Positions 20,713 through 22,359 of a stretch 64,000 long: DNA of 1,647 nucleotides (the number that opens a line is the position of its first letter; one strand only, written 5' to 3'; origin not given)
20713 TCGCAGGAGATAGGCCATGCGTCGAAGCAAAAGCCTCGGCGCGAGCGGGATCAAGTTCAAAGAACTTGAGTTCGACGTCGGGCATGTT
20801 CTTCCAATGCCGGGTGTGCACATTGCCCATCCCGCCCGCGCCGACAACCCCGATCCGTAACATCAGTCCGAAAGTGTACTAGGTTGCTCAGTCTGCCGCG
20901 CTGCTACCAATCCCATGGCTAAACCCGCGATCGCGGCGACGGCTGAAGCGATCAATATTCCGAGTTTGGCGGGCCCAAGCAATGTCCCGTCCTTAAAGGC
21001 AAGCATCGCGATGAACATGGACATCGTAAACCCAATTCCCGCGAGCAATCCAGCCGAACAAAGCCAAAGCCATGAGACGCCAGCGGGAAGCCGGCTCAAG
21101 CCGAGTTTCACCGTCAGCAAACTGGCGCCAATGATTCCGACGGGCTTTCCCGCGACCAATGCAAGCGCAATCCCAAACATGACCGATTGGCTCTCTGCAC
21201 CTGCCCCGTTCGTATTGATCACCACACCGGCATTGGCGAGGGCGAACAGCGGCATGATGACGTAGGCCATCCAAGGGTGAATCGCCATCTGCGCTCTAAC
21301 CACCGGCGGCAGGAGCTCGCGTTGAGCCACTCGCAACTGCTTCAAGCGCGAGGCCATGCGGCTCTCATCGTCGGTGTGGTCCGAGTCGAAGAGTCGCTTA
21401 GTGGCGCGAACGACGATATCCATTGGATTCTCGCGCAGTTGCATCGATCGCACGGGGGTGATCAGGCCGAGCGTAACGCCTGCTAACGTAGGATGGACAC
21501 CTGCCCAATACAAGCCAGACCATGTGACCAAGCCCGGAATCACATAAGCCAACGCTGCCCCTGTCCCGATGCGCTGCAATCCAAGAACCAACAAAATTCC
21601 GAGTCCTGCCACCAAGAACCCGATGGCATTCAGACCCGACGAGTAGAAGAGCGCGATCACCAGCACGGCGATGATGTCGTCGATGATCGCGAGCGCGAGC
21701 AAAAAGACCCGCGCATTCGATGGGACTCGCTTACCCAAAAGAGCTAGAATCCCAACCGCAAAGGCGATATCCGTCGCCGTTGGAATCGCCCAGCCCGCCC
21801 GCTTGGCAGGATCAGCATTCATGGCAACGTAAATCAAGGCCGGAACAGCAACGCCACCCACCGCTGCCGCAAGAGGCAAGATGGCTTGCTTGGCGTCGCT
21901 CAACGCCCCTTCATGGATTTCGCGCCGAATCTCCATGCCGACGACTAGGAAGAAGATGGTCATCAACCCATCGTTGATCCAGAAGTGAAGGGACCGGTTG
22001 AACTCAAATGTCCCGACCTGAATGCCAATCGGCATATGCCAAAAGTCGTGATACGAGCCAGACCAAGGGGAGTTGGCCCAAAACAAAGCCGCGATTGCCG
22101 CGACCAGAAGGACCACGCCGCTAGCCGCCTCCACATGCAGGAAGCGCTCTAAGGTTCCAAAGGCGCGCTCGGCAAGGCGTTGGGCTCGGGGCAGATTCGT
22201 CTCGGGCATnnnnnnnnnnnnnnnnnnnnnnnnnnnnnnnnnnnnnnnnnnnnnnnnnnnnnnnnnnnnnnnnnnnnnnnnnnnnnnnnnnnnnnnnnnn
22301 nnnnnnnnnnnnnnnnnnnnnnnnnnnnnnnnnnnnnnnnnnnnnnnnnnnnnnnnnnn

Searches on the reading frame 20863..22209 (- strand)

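Call 7: search_protein_families(library=pfam, proteins=[window:20863-22209:-], max_evalue=0.01)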
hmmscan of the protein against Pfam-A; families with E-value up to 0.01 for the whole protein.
window:20863-22209:- (448 aa): 1 family
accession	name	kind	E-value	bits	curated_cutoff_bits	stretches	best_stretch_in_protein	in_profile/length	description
PF06965.17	Na_H_antiport_1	-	1.9e-139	465.1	23.5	1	22-431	2-372/374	Na+/H+ antiporter 1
